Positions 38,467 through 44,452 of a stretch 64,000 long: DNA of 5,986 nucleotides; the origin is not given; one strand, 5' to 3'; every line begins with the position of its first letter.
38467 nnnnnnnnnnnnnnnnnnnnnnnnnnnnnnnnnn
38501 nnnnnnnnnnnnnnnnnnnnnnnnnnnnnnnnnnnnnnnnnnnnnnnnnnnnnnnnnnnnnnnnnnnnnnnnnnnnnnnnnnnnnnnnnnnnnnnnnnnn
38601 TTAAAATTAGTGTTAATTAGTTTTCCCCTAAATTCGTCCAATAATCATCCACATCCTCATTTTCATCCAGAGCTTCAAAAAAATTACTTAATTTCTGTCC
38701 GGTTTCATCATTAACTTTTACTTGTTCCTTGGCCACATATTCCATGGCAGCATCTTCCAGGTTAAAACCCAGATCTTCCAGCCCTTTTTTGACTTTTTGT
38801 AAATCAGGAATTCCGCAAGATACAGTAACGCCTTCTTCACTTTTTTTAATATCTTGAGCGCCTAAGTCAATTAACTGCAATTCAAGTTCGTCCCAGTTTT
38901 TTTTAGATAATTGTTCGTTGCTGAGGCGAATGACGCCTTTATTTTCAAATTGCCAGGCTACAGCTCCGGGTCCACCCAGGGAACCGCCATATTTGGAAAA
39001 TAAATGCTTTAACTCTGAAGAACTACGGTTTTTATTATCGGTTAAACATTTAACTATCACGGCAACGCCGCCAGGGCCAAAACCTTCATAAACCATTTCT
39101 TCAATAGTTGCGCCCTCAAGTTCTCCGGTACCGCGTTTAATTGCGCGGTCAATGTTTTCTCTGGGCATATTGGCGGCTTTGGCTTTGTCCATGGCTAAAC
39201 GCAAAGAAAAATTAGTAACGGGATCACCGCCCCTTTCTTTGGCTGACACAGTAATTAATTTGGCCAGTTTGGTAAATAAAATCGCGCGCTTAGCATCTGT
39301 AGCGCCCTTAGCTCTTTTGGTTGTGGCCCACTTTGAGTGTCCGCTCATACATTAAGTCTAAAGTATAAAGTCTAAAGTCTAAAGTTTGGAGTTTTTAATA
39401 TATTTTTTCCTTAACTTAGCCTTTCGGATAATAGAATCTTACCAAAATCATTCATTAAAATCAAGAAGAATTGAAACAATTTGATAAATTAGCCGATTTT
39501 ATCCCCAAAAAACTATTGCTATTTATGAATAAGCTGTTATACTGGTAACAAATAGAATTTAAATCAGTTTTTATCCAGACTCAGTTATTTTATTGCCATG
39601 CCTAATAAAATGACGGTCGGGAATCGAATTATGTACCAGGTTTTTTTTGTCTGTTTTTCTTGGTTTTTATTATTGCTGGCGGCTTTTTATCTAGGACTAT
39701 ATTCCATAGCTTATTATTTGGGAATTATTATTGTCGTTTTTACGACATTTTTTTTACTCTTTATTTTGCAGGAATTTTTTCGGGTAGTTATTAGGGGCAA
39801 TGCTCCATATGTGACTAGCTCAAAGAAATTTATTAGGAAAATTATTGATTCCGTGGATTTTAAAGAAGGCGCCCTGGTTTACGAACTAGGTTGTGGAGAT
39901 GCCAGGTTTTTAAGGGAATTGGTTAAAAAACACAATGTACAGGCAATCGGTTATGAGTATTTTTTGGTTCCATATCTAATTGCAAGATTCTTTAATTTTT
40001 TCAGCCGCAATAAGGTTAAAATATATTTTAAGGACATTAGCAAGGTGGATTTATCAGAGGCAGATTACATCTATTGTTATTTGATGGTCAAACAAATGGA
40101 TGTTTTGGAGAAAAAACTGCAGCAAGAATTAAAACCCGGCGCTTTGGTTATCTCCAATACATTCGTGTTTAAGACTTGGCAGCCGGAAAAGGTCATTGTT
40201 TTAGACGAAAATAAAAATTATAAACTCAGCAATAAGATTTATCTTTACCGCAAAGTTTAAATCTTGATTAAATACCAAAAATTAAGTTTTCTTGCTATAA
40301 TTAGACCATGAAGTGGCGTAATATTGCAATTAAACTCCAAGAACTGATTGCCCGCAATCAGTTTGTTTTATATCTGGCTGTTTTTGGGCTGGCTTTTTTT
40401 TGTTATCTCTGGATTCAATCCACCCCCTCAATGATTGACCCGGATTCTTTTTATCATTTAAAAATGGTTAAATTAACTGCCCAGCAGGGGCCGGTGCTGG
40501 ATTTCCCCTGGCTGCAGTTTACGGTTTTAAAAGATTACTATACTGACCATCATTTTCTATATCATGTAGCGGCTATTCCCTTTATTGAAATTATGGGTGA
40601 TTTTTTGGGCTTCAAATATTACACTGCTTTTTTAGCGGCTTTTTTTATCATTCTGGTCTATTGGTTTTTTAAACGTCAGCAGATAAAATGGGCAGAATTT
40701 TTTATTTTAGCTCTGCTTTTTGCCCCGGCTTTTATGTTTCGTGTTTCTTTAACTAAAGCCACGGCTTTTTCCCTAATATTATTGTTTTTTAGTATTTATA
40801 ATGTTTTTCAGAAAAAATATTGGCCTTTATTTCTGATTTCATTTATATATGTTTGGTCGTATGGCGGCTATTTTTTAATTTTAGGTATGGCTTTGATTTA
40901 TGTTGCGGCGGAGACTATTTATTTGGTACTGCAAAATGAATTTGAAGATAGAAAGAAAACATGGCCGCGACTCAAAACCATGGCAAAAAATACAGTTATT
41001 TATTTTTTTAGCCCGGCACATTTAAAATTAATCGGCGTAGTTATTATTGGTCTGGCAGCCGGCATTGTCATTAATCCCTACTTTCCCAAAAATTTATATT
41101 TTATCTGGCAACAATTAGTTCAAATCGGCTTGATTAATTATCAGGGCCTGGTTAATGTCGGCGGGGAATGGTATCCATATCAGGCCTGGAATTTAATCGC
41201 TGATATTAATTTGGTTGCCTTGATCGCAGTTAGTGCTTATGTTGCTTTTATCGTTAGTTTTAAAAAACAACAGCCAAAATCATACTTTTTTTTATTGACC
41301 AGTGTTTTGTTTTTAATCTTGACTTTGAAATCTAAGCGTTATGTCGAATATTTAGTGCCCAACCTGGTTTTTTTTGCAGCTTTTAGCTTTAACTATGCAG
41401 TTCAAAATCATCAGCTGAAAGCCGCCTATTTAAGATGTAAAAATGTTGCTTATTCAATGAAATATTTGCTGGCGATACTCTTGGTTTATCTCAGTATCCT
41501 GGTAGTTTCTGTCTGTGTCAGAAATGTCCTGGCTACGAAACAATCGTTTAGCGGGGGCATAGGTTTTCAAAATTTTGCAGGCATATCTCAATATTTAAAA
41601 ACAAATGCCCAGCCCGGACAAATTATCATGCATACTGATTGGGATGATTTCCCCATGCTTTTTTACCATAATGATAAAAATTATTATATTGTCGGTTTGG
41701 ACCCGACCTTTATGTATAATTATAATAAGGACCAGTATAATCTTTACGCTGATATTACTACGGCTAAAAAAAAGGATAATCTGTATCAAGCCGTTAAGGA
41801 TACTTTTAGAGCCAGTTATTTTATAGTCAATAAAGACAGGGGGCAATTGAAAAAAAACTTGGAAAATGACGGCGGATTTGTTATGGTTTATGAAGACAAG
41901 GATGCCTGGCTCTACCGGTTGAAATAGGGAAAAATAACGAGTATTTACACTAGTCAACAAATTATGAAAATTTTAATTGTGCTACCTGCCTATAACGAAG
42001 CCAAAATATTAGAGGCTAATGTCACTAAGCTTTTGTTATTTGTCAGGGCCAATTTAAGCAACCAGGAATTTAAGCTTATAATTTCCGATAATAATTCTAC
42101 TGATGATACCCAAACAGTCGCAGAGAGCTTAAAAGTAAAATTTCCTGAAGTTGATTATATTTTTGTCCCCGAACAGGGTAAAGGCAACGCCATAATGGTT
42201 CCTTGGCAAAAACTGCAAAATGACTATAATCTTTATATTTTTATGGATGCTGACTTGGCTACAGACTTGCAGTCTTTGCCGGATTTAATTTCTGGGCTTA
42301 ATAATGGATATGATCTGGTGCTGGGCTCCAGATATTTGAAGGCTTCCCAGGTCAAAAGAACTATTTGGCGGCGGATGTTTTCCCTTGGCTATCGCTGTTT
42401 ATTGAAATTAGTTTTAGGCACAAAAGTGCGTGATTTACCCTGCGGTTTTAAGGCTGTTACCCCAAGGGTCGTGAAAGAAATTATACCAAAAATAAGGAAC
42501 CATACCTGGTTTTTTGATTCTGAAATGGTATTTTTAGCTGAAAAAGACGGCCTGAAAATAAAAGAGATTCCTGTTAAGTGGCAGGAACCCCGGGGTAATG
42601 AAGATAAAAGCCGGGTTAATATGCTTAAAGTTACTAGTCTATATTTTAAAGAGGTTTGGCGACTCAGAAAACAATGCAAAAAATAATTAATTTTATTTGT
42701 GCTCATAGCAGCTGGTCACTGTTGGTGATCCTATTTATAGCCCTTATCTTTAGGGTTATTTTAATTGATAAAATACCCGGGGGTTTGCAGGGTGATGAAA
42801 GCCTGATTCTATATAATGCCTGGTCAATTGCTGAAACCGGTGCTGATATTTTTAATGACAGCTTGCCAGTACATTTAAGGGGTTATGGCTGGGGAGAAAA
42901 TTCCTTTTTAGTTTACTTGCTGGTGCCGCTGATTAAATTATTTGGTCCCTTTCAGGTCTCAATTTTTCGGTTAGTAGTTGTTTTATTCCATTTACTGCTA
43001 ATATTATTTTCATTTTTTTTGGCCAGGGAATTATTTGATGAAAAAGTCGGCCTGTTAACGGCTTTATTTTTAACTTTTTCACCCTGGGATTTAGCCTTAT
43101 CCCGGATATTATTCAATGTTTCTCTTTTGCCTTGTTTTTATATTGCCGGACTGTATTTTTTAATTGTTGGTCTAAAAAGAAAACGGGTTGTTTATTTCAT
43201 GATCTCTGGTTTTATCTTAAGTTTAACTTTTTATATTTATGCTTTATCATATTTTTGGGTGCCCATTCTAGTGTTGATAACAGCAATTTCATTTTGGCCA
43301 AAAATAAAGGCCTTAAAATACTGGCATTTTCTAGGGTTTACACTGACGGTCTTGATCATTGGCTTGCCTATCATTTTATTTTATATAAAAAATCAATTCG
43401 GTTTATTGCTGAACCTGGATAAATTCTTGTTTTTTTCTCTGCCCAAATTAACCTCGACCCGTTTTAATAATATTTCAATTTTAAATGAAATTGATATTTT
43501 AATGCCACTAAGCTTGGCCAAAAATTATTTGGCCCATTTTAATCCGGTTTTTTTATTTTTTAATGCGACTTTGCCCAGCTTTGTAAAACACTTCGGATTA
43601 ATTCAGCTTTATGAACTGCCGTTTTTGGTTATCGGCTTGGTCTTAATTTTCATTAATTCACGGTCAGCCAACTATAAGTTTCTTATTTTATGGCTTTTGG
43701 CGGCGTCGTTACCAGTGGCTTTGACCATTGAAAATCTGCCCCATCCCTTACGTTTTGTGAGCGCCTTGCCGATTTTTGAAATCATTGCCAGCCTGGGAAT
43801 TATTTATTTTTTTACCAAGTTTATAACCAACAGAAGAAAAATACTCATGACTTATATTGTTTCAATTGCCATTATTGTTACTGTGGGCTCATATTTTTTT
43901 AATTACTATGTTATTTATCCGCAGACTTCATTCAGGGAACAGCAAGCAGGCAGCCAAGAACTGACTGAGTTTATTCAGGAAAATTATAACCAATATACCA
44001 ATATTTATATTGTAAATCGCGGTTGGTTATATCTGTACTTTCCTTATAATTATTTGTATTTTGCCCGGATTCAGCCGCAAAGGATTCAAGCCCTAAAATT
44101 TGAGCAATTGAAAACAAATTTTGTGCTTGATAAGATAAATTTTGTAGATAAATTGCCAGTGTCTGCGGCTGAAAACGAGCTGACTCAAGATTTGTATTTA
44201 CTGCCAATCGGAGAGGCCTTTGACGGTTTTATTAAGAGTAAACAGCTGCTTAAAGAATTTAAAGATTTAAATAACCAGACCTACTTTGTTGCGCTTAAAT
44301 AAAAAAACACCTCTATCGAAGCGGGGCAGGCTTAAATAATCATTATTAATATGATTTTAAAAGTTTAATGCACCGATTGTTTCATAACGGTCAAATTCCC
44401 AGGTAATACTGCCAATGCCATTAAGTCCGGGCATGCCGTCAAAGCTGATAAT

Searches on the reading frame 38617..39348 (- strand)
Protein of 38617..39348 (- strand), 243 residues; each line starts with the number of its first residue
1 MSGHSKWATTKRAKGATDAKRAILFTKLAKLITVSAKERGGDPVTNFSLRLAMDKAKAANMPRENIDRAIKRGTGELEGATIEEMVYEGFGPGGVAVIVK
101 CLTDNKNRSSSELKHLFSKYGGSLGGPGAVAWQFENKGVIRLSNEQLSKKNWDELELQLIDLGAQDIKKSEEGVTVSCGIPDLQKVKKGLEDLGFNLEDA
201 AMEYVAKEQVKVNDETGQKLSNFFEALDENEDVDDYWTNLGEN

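Call 8: search_protein_families(library=pfam, proteins=[window:38617-39348:-], max_evalue=0.001)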
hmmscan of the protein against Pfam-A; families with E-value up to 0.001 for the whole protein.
window:38617-39348:- (243 aa): 2 families
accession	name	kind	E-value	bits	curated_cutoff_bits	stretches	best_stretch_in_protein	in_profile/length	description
PF01709.26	Transcrip_reg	-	1.1e-49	168.7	27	1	83-240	2-160/160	TACO1/YebC second and third domain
PF20772.2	TACO1_YebC_N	-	2.6e-29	101.9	36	1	5-76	1-73/73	TACO1/YebC protein N-terminal domain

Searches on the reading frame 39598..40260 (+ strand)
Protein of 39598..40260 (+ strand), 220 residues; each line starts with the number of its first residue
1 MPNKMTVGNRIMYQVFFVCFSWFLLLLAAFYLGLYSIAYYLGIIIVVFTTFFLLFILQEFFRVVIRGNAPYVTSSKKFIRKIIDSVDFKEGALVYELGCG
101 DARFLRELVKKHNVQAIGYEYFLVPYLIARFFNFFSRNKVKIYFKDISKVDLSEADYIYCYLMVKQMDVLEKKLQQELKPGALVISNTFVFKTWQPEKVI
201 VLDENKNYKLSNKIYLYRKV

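Call 8: search_protein_families(library=pfam, proteins=[window:39598-40260:+], max_evalue=0.001)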
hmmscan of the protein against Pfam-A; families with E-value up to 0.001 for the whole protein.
window:39598-40260:+ (220 aa): 0 families

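Call 49: search_protein_families(library=ncbifam, proteins=[window:39598-40260:+], max_evalue=0.01)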
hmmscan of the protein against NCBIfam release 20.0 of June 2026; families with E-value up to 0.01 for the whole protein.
window:39598-40260:+ (220 aa): 9 families
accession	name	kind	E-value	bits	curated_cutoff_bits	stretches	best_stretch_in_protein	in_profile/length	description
NF041081.1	prot_lys_mtase_Arch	equivalog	3.6e-17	62.8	200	1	88-217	7-136/142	protein-lysine N-methyltransferase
TIGR00755.1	ksgA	equivalog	2.4e-05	23.8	171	1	75-156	14-93/256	16S rRNA (adenine(1518)-N(6)/adenine(1519)-N(6))-dimethyltransferase RsmA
NF000499.2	Erm23S_rRNA_broad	equivalog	0.00018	21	212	1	74-155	7-86/244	23S ribosomal RNA methyltransferase Erm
NF045543.1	erm_G_23S_MT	exception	0.00031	20.6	515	1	63-124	4-65/244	23S rRNA (adenine(2058)-N(6))-methyltransferase Erm(G)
NF045667.1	MTase_DVU1556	equivalog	0.0024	17.4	155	1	78-119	10-51/213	DVU_1556 family methyltransferase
TIGR04074.1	bacter_Hen1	equivalog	0.0024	16.4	340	1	80-209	272-399/462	3' terminal RNA ribose 2'-O-methyltransferase Hen1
NF012222.1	erm_A_23S_MT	exception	0.0026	17.3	475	1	73-150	13-88/243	23S rRNA (adenine(2058)-N(6))-methyltransferase Erm(A)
TIGR02081.1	metW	equivalog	0.0058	16.2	189.5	1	89-120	12-43/194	methionine biosynthesis protein MetW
TIGR04543.1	ketoArg_3Met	equivalog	0.0075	15.4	425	1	80-126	140-186/336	2-ketoarginine methyltransferase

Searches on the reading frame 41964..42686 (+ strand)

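Call 8: search_protein_families(library=pfam, proteins=[window:41964-42686:+], max_evalue=0.001)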
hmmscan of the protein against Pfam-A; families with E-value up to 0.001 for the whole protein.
window:41964-42686:+ (240 aa): 2 families
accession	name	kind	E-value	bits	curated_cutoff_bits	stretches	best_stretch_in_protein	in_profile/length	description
PF00535.33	Glycos_transf_2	-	2.9e-20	73.3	23.3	1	5-172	2-166/168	Glycosyl transferase family 2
PF13641.12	Glyco_tranf_2_3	-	0.00035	21.1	27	1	3-204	3-206/230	Glycosyltransferase like family 2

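Call 90: search_protein_families(library=ncbifam, proteins=[window:41964-42686:+], max_evalue=0.0001)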
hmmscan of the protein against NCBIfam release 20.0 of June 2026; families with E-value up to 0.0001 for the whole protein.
window:41964-42686:+ (240 aa): 10 families
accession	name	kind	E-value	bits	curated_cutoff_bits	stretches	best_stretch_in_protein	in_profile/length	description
NF047588.1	GlcsyltransPgfSStrep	equivalog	1.5e-13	50.7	500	1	1-174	1-168/308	glycosyltransferase PgfS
TIGR04182.1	glyco_TIGR04182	equivalog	4.2e-13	49.4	325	1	3-236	2-219/293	S-layer glycoprotein N-glycosyltransferase AglJ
NF041391.1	DPhHxTase_Halo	equivalog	1.1e-10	40.9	375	1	30-212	19-189/213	dolichyl-phosphate hexose transferase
NF007986.1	PRK10714.1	equivalog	1.4e-10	40.7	529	1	2-228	7-220/316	undecaprenyl-phosphate 4-deoxy-4-formamido-L-arabinose transferase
NF010496.0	PRK13915.1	equivalog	1.4e-07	30.9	262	1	2-100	32-129/307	glucosyl-3-phosphoglycerate synthase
NF038302.1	EPS_HpsE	equivalog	3.7e-06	26.1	300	1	2-86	2-87/307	hormogonium polysaccharide biosynthesis glycosyltransferase HpsE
TIGR03937.1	PgaC_IcaA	equivalog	4.1e-06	26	422.3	1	2-105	46-143/407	poly-beta-1,6-N-acetyl-D-glucosamine synthase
NF050050.1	ProtGlycPglI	equivalog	4.4e-06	26.3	500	1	2-127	3-123/306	GalNAc(5)-diNAcBac-PP-undecaprenol beta-1,3-glucosyltransferase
NF058614.1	PPMAGASynPpgS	equivalog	1.6e-05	24.4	370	1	4-204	3-194/226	polyprenyl-phospho-N-acetylgalactosaminyl synthase PpgS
TIGR03469.1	HpnB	hypoth_equivalog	3.6e-05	23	379.25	1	2-110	45-158/386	hopene-associated glycosyltransferase HpnB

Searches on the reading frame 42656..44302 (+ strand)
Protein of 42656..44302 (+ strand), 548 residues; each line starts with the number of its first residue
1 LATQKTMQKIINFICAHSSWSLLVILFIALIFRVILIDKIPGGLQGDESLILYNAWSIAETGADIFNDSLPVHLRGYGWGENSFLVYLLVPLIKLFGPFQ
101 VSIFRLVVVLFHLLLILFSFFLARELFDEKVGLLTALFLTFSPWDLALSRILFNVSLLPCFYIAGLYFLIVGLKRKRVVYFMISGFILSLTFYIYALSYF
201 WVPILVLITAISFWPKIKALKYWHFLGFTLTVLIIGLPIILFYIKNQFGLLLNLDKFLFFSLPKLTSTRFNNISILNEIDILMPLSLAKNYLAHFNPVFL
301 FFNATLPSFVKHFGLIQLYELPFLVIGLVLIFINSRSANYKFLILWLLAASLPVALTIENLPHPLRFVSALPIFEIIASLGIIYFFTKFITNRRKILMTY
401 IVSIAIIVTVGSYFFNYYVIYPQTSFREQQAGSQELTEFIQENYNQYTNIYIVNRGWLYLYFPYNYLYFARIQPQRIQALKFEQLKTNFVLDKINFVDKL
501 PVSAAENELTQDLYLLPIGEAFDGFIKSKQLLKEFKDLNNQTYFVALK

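Call 8: search_protein_families(library=pfam, proteins=[window:42656-44302:+], max_evalue=0.001)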
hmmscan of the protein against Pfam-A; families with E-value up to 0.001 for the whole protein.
window:42656-44302:+ (548 aa): 1 family
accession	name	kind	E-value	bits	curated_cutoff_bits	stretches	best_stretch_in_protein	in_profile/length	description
PF13231.12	PMT_2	-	7e-08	33.3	26.1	1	88-239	9-157/160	Dolichyl-phosphate-mannose-protein mannosyltransferase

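Call 90: search_protein_families(library=ncbifam, proteins=[window:42656-44302:+], max_evalue=0.0001)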
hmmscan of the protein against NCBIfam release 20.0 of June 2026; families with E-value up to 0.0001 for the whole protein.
window:42656-44302:+ (548 aa): 0 families
